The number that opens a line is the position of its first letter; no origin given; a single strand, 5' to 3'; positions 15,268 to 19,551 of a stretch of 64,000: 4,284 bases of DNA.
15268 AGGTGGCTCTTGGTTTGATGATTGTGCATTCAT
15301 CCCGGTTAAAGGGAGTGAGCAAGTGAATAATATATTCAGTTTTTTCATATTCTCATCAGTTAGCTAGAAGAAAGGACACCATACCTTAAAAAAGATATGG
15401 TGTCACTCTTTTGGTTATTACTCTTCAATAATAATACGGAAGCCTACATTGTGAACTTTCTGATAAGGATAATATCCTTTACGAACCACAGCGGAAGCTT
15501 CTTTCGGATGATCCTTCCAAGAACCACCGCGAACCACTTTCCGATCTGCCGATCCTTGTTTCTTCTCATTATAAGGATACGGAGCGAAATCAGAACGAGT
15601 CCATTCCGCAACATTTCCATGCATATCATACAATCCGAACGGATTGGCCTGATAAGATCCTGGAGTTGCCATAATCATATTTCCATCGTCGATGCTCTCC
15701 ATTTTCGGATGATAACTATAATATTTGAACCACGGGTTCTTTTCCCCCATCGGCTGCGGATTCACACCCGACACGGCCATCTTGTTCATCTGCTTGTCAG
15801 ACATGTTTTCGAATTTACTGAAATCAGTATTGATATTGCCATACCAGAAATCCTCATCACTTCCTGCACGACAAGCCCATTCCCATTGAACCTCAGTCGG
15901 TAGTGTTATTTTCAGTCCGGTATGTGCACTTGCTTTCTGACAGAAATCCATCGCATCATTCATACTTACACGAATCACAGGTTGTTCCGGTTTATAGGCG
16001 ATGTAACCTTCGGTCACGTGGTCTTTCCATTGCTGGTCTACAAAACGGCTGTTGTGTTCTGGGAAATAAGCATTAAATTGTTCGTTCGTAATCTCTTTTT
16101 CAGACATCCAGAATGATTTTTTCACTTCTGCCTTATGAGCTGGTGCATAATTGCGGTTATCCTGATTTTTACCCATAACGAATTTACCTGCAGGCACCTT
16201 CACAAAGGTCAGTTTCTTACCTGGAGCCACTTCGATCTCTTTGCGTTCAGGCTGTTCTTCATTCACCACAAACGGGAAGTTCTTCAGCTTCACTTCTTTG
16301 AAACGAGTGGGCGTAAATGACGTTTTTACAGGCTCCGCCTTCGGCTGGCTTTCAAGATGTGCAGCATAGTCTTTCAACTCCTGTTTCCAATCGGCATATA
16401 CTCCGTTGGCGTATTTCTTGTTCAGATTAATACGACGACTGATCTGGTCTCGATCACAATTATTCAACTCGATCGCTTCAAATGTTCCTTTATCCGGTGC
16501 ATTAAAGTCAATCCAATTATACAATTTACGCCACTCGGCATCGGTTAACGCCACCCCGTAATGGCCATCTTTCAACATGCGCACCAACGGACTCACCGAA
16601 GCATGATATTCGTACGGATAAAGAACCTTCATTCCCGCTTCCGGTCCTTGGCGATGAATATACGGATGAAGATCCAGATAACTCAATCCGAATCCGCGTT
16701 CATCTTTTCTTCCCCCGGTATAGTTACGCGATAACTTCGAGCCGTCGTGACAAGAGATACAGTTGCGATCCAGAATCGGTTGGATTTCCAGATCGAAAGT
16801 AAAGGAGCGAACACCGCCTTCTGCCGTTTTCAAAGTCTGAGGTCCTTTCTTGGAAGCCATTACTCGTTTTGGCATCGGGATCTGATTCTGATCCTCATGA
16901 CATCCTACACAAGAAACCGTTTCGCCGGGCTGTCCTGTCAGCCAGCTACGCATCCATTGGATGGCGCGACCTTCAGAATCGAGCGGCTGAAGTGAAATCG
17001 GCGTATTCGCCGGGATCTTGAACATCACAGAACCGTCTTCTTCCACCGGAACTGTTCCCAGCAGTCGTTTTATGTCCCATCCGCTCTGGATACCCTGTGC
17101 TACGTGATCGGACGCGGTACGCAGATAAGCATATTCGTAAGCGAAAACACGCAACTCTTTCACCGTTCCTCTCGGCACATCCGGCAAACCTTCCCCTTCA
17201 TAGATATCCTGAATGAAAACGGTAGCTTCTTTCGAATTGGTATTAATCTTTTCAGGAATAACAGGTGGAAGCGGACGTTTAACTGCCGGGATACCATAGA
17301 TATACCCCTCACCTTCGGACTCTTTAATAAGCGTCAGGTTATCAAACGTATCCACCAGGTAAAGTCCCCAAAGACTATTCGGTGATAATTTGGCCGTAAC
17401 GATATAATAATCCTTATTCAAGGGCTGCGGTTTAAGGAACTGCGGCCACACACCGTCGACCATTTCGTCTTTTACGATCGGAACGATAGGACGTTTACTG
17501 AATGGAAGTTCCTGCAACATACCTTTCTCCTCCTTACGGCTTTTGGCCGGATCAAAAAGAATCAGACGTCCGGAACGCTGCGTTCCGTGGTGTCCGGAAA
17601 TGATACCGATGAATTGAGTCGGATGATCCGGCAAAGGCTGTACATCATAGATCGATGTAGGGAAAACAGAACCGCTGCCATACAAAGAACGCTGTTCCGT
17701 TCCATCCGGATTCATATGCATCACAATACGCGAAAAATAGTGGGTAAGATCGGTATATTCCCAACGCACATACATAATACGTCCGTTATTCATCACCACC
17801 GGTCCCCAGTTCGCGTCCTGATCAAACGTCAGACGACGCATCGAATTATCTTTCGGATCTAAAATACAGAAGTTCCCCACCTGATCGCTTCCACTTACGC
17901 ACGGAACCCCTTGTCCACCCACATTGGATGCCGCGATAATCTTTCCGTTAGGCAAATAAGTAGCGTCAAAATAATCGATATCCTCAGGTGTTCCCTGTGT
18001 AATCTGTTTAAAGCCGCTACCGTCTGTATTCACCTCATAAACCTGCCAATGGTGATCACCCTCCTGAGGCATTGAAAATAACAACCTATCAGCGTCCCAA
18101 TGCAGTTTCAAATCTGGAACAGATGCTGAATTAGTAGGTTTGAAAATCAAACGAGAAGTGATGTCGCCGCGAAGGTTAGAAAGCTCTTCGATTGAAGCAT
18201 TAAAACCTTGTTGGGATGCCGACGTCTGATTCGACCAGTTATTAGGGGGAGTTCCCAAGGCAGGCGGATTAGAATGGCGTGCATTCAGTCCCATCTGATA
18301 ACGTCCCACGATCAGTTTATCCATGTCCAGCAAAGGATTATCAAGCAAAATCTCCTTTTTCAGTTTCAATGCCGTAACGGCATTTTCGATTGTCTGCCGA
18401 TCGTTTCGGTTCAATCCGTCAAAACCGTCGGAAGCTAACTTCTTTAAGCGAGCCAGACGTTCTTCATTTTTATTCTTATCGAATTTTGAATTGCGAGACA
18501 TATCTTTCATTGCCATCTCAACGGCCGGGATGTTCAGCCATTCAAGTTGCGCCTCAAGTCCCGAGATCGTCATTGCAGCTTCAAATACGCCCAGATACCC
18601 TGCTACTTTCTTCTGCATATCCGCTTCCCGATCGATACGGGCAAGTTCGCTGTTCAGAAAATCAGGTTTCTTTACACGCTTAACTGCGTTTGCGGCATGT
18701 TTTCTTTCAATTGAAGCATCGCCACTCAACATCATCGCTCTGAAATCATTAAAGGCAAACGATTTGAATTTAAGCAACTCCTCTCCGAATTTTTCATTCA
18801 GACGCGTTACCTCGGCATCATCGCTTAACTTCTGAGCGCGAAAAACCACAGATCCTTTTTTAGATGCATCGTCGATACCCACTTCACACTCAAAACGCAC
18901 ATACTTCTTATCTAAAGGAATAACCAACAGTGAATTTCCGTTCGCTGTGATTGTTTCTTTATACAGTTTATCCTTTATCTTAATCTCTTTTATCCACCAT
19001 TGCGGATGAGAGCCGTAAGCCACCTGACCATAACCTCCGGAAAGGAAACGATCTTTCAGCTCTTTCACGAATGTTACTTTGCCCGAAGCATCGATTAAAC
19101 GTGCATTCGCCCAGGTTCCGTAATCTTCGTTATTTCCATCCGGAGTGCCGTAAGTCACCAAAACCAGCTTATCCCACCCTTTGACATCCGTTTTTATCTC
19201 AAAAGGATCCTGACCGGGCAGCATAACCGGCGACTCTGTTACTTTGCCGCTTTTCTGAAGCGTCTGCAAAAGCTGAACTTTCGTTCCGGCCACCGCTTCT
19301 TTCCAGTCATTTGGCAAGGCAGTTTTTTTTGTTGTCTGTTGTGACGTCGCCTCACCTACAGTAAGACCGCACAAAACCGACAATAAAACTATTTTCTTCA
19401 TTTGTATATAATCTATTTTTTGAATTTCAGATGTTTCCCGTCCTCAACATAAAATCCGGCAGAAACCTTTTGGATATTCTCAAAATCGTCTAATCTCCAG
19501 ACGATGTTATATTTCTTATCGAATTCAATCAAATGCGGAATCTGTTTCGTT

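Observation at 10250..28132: A 17 kb co-directional cluster next to an IclR regulator mixes heme-c redox proteins, cytochrome c maturation, a kinase/thiolase module and a sulfatase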

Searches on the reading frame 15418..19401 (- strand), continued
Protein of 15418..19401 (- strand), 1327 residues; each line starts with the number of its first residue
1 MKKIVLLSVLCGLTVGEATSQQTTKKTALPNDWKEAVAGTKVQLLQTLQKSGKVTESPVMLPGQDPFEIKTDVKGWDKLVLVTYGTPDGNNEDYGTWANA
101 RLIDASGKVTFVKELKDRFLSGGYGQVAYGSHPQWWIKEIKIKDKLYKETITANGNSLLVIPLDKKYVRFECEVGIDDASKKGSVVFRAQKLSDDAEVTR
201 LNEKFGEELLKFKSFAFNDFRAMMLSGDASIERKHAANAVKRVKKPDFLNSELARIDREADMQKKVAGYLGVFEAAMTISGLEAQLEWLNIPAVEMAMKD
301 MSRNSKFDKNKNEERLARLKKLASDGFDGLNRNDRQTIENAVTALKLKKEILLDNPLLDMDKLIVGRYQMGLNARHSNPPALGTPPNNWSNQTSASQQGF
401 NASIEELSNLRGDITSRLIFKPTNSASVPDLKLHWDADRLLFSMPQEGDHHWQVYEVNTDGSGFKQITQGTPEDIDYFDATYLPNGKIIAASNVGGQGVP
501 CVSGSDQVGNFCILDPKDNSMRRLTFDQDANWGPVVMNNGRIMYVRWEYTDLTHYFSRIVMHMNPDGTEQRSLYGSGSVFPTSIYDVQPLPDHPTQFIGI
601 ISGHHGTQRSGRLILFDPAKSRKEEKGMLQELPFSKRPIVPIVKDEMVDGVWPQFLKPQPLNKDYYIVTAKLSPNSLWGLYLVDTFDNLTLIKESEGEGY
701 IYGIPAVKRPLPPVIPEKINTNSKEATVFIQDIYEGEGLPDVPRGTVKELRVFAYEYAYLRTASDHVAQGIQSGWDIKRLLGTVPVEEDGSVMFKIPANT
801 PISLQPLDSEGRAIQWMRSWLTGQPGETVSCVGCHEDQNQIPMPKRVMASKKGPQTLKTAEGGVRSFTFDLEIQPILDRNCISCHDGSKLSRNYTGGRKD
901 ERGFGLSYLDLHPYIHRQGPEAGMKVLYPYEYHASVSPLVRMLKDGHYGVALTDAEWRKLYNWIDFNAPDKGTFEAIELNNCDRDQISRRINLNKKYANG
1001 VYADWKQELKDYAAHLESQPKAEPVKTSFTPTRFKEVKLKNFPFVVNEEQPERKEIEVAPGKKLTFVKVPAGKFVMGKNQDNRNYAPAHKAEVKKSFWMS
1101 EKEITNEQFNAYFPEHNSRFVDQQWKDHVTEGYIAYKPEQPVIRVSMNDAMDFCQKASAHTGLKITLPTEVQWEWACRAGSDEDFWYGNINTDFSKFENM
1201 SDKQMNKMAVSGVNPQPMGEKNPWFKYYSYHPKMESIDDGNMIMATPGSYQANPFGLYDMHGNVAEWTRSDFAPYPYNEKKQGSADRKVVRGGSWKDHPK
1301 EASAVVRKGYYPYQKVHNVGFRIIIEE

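Call 108: search_protein_families(library=pfam, proteins=[L012:17553-18692:+, L041:20730-22712:+, L041:22747-23745:+, L003:16033-16497:-, L003:16658-18478:-, L003:19047-19673:+], max_evalue=0.00001)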
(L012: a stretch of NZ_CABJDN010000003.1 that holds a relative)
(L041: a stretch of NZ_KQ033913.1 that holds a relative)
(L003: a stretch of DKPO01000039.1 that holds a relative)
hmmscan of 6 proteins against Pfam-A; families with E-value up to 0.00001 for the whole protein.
L012:17553-18692:+ (379 aa): 1 family
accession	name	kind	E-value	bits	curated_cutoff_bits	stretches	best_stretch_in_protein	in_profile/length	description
PF07470.19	Glyco_hydro_88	-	4.3e-55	187.6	26.6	1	67-377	26-349/352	Glycosyl Hydrolase Family 88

L041:20730-22712:+ (660 aa): 1 family
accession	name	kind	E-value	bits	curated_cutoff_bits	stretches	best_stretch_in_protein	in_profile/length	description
PF00474.23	SSF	-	8.4e-32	111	22.8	1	48-487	1-406/406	Sodium:solute symporter family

L041:22747-23745:+ (332 aa): 1 family
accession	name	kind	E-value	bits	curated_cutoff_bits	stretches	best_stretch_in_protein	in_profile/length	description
PF04041.19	Glyco_hydro_130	-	1.8e-70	237.9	26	1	12-327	6-319/320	beta-1,4-mannooligosaccharide phosphorylase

L003:16033-16497:- (154 aa): 0 families

L003:16658-18478:- (606 aa): 1 family
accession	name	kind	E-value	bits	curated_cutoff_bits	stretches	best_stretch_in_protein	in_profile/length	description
PF05139.19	Erythro_esteras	-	4.5e-18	66.5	26.4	1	301-565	52-357/358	Erythromycin esterase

L003:19047-19673:+ (208 aa): 0 families

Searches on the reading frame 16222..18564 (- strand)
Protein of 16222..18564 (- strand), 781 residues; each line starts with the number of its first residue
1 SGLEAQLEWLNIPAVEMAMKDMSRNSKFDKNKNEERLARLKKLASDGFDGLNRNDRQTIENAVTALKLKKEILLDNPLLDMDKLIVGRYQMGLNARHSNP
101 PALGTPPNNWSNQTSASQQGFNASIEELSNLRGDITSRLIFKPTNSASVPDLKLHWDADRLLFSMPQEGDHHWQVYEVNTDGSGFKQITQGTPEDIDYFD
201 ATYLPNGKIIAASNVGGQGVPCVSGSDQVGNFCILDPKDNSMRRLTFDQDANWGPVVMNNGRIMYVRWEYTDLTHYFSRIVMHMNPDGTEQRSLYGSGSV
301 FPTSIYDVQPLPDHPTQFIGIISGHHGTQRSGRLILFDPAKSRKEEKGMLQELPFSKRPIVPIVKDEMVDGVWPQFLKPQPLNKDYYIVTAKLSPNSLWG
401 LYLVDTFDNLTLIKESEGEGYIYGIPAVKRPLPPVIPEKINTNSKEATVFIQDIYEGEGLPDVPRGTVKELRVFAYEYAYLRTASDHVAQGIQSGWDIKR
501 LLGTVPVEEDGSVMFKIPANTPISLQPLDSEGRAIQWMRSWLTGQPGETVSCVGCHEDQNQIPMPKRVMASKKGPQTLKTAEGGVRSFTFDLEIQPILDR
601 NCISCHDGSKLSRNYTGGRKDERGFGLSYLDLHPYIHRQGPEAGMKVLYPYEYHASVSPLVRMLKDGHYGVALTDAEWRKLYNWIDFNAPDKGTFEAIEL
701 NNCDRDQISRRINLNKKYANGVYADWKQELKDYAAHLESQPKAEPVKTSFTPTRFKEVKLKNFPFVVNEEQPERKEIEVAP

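Call 98: search_protein_representatives(protein=window:16222-18564:-)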
Query: 781 residues. Proteins with E-value up to 0.001 (for the whole library): 5399; up to 1e-10: 3319; up to 1e-30: 1300. The best 150 are listed.
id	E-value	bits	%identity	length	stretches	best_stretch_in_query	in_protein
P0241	0.0e+00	1051.1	57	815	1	3-781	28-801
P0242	4.4e-293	990.9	56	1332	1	5-767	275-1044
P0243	1.1e-223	761.4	49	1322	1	50-766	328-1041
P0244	4.1e-221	752.8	56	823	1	215-769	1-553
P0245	1.3e-214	731.4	48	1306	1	62-770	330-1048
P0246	2.7e-213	727.0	45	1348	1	5-765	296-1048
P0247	1.5e-202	691.5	44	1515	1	6-752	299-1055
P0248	3.5e-201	686.9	44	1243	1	13-759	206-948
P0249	3.2e-192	657.3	44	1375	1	61-766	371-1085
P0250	4.0e-191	653.7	44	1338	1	64-768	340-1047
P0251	2.1e-187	641.3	46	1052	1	63-698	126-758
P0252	9.9e-187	639.1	45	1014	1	13-681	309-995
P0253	2.3e-186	638.0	44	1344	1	32-730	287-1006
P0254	6.1e-186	636.5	45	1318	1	36-721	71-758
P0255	6.0e-185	633.2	42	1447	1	44-724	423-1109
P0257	4.3e-183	627.1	45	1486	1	50-747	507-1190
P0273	2.1e-173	595.1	43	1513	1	11-708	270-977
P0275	2.2e-171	588.4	45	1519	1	57-722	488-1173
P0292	1.7e-164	565.6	42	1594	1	13-728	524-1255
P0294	1.9e-164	565.4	46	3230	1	73-699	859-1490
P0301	7.6e-161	553.5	42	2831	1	68-716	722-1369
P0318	8.9e-156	536.8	40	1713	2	339-770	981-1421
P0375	4.8e-118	412.0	32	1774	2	62-695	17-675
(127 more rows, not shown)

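Call 99: search_protein_families(library=pfam, proteins=[P0247, P0257, P0292, P0294, P0318], max_evalue=0.00001)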
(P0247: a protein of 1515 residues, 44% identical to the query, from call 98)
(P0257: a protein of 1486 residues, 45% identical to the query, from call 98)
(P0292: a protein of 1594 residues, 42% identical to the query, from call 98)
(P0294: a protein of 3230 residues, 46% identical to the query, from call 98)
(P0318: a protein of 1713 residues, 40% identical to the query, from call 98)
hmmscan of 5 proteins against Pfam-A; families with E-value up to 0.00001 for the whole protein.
P0247 (1515 aa): 2 families
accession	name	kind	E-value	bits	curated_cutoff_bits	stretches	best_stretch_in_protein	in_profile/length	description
PF03781.23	FGE-sulfatase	-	1.2e-39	137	23.3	1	1269-1510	7-254/255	Sulfatase-modifying factor enzyme 1-like domain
PF18582.6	HZS_alpha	-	1.2e-32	112.8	26.6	1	769-858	1-97/98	Hydrazine synthase alpha subunit middle domain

P0257 (1486 aa): 4 families
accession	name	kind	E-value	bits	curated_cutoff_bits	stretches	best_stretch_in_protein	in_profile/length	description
PF03781.23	FGE-sulfatase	-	2.1e-40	139.4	23.3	1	1232-1481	4-253/255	Sulfatase-modifying factor enzyme 1-like domain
PF18582.6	HZS_alpha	-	7.5e-30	103.8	26.6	1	912-1002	1-98/98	Hydrazine synthase alpha subunit middle domain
PF22633.2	F5_F8_type_C_2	-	2.1e-12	47.9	27.8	1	431-491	2-57/91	NedA-like, galactose-binding domain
PF00754.31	F5_F8_type_C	-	5.7e-08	33.4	28.2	1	417-481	2-62/127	F5/8 type C domain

P0292 (1594 aa): 3 families
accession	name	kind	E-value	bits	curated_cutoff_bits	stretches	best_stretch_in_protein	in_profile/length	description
PF03781.23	FGE-sulfatase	-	5.4e-44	151.2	23.3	1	1326-1588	4-254/255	Sulfatase-modifying factor enzyme 1-like domain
PF03629.24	SASA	-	2.7e-31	109.4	24.8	1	260-492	4-224/226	Carbohydrate esterase, sialic acid-specific acetylesterase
PF18582.6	HZS_alpha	-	3e-29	101.9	26.6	1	972-1063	1-98/98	Hydrazine synthase alpha subunit middle domain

P0294 (3230 aa): 10 families
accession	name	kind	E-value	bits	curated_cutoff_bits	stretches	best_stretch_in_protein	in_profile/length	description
PF18911.6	PKD_4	-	8.5e-46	154.4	27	2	1955-2037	2-84/85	PKD domain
PF03781.23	FGE-sulfatase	-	7.8e-40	137.6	23.3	1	1584-1854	7-254/255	Sulfatase-modifying factor enzyme 1-like domain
PF00801.26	PKD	-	1.8e-31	108.4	23.5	2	1868-1940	3-74/80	PKD domain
PF18582.6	HZS_alpha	-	1.4e-30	106.2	26.6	1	1243-1333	1-98/98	Hydrazine synthase alpha subunit middle domain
PF22352.2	K319L-like_PKD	-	7.9e-16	58.3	27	0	1881-1943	13-80/84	K319L-like, PKD domain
PF12951.13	PATR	-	1.7e-13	50.8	27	1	303-332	1-30/30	Passenger-associated-transport-repeat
PF18998.6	Flg_new_2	-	8.5e-12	45.3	23.6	1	2745-2805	7-72/73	Divergent InlB B-repeat domain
PF00034.26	Cytochrom_C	-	2.6e-07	32.3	21.3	0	2618-2727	2-89/90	Cytochrome c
PF13442.11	Cytochrome_CBB3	-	5e-07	30.4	27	0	2617-2724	3-68/68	Cytochrome C oxidase, cbb3-type, subunit III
PF25174.1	Beta-prop_THOC3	-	5.8e-06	25.9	305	0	2143-2221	90-167/272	THOC3 beta-propeller domain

P0318 (1713 aa): 3 families
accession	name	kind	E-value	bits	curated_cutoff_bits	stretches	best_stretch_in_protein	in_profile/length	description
PF03781.23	FGE-sulfatase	-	1.3e-43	149.9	23.3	1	1448-1708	7-254/255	Sulfatase-modifying factor enzyme 1-like domain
PF18582.6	HZS_alpha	-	9.2e-32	109.9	26.6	1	1108-1198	1-98/98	Hydrazine synthase alpha subunit middle domain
PF13385.13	Laminin_G_3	-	9.4e-18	65.2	27.6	1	57-197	6-149/151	Concanavalin A-like lectin/glucanases superfamily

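Call 102: search_protein_families(library=pfam, proteins=[P0255, P0273, P0275, P0301, P0375], max_evalue=0.00001)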
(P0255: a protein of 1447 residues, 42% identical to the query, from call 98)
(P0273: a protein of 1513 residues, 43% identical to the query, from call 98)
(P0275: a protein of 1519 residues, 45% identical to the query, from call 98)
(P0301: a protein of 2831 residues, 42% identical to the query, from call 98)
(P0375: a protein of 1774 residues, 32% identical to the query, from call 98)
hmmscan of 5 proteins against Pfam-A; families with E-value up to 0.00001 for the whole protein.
P0255 (1447 aa): 3 families
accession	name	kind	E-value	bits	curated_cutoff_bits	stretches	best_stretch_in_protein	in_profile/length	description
PF03781.23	FGE-sulfatase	-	5.6e-49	167.5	23.3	1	1173-1431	4-254/255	Sulfatase-modifying factor enzyme 1-like domain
PF18582.6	HZS_alpha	-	1e-32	113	26.6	1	844-935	1-98/98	Hydrazine synthase alpha subunit middle domain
PF13385.13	Laminin_G_3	-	1.3e-17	64.7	27.6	1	80-222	18-151/151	Concanavalin A-like lectin/glucanases superfamily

P0273 (1513 aa): 2 families
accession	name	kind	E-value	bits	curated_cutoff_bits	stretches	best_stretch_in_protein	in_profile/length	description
PF03781.23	FGE-sulfatase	-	7.4e-35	121.3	23.3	1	1055-1305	7-254/255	Sulfatase-modifying factor enzyme 1-like domain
PF18582.6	HZS_alpha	-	5.1e-34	117.2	26.6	1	731-821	1-98/98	Hydrazine synthase alpha subunit middle domain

P0275 (1519 aa): 5 families
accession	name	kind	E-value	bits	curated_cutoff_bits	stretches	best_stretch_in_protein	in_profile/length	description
PF03781.23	FGE-sulfatase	-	2.7e-43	148.9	23.3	1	1233-1516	4-254/255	Sulfatase-modifying factor enzyme 1-like domain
PF18582.6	HZS_alpha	-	2.5e-26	92.5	26.6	1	899-989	1-98/98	Hydrazine synthase alpha subunit middle domain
PF00754.31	F5_F8_type_C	-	5.5e-15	56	28.2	1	349-462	5-121/127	F5/8 type C domain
PF22633.2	F5_F8_type_C_2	-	7.1e-12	46.2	27.8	1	375-453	13-91/91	NedA-like, galactose-binding domain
PF08305.17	NPCBM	-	1.7e-10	41.5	23.9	0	109-186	4-82/137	NPCBM/NEW2 domain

P0301 (2831 aa): 9 families
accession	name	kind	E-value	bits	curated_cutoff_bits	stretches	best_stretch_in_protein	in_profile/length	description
PF18911.6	PKD_4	-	2.1e-39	133.9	27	2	1738-1809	12-83/85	PKD domain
PF03781.23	FGE-sulfatase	-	3.2e-34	119.2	23.3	1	1446-1719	7-254/255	Sulfatase-modifying factor enzyme 1-like domain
PF18582.6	HZS_alpha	-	7.2e-28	97.4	26.6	1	1111-1201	1-98/98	Hydrazine synthase alpha subunit middle domain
PF00801.26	PKD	-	2.6e-24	85.5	23.5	2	1827-1900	6-79/80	PKD domain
PF22352.2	K319L-like_PKD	-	7.5e-13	48.7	27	1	1924-1999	11-84/84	K319L-like, PKD domain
PF12951.13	PATR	-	2.6e-10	40.6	27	2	466-492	3-29/30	Passenger-associated-transport-repeat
PF13442.11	Cytochrome_CBB3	-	1.9e-06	28.5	27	0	1236-1266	4-30/68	Cytochrome C oxidase, cbb3-type, subunit III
PF18998.6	Flg_new_2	-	1.9e-06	28.2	23.6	1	2605-2658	11-67/73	Divergent InlB B-repeat domain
PF25174.1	Beta-prop_THOC3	-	3.6e-06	26.6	305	0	2008-2086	91-168/272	THOC3 beta-propeller domain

P0375 (1774 aa): 2 families
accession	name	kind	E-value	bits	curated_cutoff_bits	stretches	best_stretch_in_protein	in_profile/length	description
PF18582.6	HZS_alpha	-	6.5e-55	184.2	26.6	2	421-520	1-98/98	Hydrazine synthase alpha subunit middle domain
PF13442.11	Cytochrome_CBB3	-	1.4e-07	32.2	27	0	557-585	5-30/68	Cytochrome C oxidase, cbb3-type, subunit III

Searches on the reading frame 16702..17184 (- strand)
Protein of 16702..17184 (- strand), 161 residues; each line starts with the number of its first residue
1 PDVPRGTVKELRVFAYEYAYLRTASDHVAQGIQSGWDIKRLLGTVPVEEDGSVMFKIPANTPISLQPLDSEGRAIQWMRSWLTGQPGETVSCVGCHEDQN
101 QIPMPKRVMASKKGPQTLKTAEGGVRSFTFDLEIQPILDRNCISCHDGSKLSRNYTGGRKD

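Call 68: search_solved_structures(query=window:16702-17184:-, max_evalue=1, show_alignments=1)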
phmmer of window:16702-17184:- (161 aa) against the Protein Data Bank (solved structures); distinct sequences matched with E-value up to 1: 4.
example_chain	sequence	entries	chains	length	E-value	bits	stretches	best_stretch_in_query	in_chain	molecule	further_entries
5c2v_A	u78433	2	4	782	8.1e-07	32.6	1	38-97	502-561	HYDRAZINE SYNTHASE ALPHA SUBUNIT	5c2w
8irk_A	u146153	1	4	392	0.091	16.2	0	3-76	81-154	Probable hercynylcysteine sulfoxide lyase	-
8iry_A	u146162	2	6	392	0.091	16.2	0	3-76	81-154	Probable hercynylcysteine sulfoxide lyase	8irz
8is0_A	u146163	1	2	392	0.11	15.9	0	3-76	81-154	Probable hercynylcysteine sulfoxide lyase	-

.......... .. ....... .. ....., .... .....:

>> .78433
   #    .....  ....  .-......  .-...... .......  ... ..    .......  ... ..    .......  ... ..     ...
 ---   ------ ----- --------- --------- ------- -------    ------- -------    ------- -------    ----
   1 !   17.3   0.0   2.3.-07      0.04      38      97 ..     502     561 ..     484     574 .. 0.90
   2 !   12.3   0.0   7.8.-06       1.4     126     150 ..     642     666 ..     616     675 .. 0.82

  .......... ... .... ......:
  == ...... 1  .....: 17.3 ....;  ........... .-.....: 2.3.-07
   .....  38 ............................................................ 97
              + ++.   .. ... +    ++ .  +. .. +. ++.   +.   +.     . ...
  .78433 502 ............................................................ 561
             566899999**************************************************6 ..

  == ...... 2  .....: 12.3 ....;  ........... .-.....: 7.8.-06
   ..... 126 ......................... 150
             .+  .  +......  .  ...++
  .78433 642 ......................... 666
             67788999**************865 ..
